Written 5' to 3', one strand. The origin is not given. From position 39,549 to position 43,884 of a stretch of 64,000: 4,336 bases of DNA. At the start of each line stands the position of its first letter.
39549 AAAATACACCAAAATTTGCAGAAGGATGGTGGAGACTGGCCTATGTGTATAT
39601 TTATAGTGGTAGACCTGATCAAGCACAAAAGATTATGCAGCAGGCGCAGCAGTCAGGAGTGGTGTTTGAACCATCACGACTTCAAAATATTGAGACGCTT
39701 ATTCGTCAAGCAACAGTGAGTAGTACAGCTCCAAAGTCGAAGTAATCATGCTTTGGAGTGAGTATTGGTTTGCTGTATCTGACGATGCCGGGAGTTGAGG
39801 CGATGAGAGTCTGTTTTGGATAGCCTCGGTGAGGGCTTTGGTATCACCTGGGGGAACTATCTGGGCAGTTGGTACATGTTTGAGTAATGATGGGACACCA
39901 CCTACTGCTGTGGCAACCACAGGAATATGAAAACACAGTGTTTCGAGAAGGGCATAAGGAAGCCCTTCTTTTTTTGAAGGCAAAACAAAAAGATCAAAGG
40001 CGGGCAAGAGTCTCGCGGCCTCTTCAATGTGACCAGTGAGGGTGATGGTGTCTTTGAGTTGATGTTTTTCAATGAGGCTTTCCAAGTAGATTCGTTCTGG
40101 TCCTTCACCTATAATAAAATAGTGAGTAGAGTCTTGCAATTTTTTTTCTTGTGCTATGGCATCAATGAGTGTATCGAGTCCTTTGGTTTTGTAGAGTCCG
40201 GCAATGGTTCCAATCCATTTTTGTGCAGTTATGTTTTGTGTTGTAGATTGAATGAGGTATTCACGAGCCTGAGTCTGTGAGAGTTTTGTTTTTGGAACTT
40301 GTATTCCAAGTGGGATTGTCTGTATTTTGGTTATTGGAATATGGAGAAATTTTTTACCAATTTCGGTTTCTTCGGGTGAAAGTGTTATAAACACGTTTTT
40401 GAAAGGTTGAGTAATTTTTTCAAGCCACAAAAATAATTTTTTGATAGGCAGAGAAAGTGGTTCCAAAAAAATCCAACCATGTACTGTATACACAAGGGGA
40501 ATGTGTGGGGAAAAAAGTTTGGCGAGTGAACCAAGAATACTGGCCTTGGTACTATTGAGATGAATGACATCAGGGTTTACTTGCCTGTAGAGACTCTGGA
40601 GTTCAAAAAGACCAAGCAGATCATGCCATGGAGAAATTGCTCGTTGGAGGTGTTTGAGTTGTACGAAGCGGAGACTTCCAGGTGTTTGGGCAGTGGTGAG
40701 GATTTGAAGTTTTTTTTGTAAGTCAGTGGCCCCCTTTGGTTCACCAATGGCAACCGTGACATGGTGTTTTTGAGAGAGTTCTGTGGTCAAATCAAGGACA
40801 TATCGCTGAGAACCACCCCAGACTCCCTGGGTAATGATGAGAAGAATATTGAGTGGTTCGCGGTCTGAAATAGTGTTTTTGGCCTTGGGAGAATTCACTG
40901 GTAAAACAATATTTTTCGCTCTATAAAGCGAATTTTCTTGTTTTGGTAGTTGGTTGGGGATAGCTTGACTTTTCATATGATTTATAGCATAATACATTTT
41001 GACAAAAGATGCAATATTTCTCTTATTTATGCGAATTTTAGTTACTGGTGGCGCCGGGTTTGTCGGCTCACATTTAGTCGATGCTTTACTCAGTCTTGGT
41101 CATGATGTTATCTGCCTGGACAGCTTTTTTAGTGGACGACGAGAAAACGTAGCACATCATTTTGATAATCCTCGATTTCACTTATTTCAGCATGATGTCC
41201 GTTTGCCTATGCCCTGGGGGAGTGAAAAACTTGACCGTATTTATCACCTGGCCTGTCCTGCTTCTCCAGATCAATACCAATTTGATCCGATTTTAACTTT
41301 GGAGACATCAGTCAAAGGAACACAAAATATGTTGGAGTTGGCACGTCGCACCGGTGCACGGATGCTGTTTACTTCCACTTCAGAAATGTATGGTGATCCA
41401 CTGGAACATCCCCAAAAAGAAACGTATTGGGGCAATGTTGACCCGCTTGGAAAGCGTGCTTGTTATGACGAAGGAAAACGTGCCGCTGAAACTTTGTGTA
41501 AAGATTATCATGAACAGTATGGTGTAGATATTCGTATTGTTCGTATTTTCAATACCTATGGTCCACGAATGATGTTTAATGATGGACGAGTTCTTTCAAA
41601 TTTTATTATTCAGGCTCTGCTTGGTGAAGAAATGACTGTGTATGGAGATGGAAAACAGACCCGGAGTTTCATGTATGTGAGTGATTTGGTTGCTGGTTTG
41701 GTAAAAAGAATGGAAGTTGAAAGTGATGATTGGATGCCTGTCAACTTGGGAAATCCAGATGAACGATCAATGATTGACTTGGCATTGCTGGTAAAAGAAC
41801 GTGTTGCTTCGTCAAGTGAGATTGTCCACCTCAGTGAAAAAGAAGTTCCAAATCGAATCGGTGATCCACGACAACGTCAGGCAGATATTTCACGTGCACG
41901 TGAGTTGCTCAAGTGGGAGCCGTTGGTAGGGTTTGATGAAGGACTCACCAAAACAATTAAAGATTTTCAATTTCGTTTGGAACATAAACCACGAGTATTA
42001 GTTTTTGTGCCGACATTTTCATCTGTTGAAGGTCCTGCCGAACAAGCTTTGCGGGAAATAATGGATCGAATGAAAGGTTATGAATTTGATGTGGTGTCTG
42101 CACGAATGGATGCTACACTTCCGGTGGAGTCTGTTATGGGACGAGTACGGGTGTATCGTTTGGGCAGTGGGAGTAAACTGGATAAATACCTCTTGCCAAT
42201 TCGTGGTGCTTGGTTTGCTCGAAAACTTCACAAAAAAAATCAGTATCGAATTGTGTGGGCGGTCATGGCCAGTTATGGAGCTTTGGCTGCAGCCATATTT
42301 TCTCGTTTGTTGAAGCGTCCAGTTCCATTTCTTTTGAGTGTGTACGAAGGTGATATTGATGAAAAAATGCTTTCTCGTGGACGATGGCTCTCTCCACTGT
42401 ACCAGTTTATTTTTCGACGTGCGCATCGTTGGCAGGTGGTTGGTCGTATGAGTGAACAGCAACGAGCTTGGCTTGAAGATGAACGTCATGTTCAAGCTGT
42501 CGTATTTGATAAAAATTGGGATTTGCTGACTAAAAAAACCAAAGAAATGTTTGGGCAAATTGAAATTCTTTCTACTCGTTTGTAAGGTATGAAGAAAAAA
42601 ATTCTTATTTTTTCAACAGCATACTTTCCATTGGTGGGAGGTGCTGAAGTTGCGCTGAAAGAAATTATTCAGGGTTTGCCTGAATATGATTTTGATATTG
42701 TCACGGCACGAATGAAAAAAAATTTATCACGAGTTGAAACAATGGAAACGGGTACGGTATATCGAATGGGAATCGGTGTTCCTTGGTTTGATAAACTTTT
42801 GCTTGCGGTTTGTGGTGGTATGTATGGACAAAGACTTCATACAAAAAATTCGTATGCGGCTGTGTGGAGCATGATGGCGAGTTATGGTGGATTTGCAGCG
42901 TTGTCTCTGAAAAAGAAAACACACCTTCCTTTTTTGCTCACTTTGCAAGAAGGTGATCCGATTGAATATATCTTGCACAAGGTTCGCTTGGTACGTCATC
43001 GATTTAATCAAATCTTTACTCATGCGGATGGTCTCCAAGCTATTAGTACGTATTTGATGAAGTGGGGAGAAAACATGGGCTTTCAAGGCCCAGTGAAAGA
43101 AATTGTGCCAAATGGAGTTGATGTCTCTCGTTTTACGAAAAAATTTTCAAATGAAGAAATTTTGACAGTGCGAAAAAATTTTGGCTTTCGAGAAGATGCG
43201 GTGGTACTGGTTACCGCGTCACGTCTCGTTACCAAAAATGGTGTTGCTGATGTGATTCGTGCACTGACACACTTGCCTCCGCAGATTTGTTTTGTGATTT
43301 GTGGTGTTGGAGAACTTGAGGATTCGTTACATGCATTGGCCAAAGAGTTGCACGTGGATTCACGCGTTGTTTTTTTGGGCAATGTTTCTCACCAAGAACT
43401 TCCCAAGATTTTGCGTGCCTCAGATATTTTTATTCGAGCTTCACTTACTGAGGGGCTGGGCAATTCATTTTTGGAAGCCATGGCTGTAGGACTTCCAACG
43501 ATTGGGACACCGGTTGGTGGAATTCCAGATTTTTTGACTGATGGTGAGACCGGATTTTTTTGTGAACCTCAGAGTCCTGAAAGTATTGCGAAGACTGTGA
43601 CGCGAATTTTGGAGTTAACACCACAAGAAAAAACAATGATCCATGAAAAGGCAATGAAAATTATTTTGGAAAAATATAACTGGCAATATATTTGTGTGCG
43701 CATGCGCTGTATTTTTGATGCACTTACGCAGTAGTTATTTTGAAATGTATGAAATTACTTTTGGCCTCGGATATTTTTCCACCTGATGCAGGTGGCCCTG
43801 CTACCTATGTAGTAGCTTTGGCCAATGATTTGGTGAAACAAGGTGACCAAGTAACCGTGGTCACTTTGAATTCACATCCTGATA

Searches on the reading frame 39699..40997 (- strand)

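Call 66: search_protein_families(library=pfam, proteins=[window:39699-40997:-], max_evalue=0.001)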
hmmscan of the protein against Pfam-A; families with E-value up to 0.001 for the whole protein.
window:39699-40997:- (432 aa): 6 families
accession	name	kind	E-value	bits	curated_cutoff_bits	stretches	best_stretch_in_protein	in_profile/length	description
PF00534.26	Glycos_transf_1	-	9.1e-29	100.6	26.4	1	259-404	15-163/172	Glycosyl transferases group 1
PF13692.12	Glyco_trans_1_4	-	6.1e-28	98.3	27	1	260-397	2-140/142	Glycosyl transferases group 1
PF13439.12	Glyco_transf_4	-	6e-21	75.6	28.5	1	60-232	1-166/170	Glycosyltransferase Family 4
PF13579.12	Glyco_trans_4_4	-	1.9e-14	54.7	29.7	1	61-231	1-158/158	Glycosyl transferase 4-like domain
PF13477.12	Glyco_trans_4_2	-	6.2e-07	30.1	23.4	1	121-187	54-122/139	Glycosyl transferase 4-like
PF20706.3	GT4-conflict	-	0.00079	18.9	26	0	271-382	211-335/385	Family 4 Glycosyltransferase in conflict systems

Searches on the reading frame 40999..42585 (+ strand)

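Call 66: search_protein_families(library=pfam, proteins=[window:40999-42585:+], max_evalue=0.001)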
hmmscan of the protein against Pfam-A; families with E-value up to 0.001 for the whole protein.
window:40999-42585:+ (528 aa): 8 families
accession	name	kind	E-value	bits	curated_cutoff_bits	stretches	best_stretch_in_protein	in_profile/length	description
PF16363.11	GDP_Man_Dehyd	-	1.6e-54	186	27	1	14-319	1-332/332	GDP-mannose 4,6 dehydratase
PF01370.27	Epimerase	-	6.1e-52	176.9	20.9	1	13-240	1-227/240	NAD dependent epimerase/dehydratase family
PF01073.25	3Beta_HSD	-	1.9e-11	44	22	1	14-231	1-222/280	3-beta hydroxysteroid dehydrogenase/isomerase family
PF04321.23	RmlD_sub_bind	-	2.2e-10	40.5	27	1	11-323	1-285/287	RmlD substrate binding domain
PF07993.18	NAD_binding_4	-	2.6e-09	37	20.1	1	76-186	87-207/258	Male sterility protein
PF13579.12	Glyco_trans_4_4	-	4.6e-08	34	29.7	1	359-486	17-139/158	Glycosyl transferase 4-like domain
PF13439.12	Glyco_transf_4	-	7.7e-07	29.7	28.5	1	359-483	18-142/170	Glycosyltransferase Family 4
PF02719.21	Polysacc_synt_2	-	0.00092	18.9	20.2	0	13-122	1-123/293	Polysaccharide biosynthesis protein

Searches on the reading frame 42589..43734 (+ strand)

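Call 66: search_protein_families(library=pfam, proteins=[window:42589-43734:+], max_evalue=0.001)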
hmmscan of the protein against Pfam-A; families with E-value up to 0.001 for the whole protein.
window:42589-43734:+ (381 aa): 5 families
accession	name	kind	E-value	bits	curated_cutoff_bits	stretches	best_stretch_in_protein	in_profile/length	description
PF00534.26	Glycos_transf_1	-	3.9e-37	127.9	26.4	1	194-351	5-166/172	Glycosyl transferases group 1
PF13692.12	Glyco_trans_1_4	-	1.6e-30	106.7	27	1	206-342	3-141/142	Glycosyl transferases group 1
PF13524.12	Glyco_trans_1_2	-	1.2e-09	38.7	25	1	223-367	6-137/144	Glycosyl transferase-like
PF13439.12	Glyco_transf_4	-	1.7e-07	31.9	28.5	1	16-181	1-170/170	Glycosyltransferase Family 4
PF13579.12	Glyco_trans_4_4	-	0.00028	21.7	29.7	1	17-176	1-158/158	Glycosyl transferase 4-like domain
